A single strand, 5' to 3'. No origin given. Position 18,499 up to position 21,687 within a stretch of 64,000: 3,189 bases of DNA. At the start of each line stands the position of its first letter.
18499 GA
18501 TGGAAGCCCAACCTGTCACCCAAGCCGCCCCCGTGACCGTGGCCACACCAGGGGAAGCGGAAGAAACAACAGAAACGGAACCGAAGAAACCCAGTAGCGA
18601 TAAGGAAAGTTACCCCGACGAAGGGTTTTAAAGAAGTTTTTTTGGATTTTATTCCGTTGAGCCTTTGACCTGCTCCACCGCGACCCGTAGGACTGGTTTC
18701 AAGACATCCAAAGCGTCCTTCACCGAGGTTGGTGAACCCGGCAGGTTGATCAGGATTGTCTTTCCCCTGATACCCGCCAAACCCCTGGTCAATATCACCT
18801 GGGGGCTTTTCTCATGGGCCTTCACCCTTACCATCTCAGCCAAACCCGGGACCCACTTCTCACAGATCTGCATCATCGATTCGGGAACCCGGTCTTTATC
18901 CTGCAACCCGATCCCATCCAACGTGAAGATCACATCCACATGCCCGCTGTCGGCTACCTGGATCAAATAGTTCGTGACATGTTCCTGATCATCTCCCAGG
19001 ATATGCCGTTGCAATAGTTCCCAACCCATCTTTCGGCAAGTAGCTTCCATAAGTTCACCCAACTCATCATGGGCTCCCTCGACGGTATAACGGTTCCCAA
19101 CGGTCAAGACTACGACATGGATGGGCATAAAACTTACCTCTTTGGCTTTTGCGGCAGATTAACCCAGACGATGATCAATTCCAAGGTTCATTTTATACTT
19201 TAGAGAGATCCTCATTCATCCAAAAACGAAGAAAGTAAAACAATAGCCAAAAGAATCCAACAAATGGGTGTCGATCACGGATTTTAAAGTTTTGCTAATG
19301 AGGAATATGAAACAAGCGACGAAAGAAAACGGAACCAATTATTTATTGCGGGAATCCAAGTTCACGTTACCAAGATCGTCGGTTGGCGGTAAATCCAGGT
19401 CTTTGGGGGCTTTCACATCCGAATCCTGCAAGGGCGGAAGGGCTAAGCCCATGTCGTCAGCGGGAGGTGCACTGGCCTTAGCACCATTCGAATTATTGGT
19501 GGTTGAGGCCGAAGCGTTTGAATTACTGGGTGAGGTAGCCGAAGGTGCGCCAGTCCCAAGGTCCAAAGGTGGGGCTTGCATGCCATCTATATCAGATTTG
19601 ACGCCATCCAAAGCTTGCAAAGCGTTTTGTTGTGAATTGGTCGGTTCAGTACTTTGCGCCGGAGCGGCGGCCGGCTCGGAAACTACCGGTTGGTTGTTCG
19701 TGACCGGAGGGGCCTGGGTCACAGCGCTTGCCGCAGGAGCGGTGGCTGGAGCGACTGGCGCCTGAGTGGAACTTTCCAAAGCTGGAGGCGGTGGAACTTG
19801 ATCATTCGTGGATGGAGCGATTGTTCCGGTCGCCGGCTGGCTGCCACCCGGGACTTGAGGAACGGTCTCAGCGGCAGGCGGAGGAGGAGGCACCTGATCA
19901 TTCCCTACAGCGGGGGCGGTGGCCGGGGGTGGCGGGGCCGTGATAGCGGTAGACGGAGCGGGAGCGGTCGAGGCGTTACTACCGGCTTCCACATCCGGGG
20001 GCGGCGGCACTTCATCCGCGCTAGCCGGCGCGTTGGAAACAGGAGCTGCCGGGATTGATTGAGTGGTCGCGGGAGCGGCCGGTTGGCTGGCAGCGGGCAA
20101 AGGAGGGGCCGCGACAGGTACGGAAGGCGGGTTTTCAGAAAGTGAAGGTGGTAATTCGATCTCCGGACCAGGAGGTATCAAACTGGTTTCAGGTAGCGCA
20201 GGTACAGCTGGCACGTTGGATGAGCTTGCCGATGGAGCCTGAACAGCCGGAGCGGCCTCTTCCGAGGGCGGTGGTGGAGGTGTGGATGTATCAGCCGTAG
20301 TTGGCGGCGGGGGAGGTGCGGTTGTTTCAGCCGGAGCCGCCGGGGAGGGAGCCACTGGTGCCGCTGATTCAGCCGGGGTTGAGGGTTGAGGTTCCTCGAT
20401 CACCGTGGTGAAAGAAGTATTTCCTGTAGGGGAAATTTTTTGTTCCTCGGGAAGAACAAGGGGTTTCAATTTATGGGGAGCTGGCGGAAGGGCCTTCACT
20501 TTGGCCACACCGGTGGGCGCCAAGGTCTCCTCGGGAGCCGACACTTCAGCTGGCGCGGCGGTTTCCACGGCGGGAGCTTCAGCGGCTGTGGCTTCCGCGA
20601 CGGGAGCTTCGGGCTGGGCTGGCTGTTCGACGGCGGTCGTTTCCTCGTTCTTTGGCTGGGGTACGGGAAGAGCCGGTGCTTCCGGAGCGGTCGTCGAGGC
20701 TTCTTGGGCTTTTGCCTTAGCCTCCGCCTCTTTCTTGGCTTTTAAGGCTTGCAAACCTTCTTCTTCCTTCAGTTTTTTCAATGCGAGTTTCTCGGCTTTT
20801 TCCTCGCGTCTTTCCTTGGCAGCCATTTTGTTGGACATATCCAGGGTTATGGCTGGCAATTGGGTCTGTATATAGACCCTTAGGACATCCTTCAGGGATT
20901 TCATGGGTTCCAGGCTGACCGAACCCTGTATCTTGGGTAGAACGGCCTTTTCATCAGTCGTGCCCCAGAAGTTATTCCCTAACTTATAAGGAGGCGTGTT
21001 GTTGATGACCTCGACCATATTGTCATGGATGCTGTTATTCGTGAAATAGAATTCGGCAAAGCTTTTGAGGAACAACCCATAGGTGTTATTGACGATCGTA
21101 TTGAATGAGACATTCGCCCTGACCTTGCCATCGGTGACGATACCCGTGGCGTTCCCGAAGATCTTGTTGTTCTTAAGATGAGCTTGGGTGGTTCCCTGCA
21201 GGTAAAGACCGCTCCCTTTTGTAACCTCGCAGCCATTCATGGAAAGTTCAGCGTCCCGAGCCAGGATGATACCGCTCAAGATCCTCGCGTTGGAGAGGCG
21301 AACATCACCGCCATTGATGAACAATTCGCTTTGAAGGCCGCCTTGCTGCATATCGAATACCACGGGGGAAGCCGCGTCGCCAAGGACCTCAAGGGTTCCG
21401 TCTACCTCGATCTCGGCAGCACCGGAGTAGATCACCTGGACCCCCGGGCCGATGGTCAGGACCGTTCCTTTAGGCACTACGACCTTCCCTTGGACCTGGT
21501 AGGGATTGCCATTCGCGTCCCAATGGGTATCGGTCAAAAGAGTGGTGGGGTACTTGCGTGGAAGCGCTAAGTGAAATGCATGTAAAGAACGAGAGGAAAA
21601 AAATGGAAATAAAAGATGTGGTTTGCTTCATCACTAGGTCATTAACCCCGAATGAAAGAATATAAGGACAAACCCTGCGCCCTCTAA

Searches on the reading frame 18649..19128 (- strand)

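Call 78: search_protein_families(library=pfam, proteins=[window:18649-19128:-])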
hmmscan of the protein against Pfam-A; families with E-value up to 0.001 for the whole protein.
window:18649-19128:- (159 aa): 1 family
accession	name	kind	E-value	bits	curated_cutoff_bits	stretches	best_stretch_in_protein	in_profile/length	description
PF00994.29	MoCF_biosynth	-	2e-20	73.4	26.6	1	7-148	2-143/144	Probable molybdopterin binding domain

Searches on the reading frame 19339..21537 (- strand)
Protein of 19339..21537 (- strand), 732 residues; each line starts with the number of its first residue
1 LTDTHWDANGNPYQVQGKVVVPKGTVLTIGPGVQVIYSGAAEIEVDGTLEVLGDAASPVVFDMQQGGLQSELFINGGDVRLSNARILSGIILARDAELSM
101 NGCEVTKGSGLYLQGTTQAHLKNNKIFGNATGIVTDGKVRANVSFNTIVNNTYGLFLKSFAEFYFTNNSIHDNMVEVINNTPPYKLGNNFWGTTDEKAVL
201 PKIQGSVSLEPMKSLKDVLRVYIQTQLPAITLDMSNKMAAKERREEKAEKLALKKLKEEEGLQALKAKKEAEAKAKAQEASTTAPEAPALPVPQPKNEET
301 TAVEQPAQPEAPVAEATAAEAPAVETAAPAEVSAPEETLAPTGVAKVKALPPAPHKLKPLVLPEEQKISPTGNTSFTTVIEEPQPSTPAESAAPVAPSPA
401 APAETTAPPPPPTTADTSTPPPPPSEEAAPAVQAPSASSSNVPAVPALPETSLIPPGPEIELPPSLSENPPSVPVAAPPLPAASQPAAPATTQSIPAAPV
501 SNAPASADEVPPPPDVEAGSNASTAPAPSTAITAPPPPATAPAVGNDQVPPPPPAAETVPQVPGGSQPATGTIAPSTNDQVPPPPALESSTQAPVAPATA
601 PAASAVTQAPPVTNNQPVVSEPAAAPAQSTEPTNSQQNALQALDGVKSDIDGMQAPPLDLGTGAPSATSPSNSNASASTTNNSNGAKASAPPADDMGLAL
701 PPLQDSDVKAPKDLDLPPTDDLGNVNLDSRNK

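Call 78: search_protein_families(library=pfam, proteins=[window:19339-21537:-])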
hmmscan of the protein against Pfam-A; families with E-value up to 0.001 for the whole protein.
window:19339-21537:- (732 aa): 2 families
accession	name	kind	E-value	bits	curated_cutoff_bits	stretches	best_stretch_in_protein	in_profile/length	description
PF13229.12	Beta_helix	-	5.2e-09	36.4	25.9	1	79-182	34-149/158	Right handed beta helix region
PF05048.19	NosD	-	7.6e-09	35.8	23.6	1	85-195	82-190/212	Periplasmic copper-binding protein (NosD)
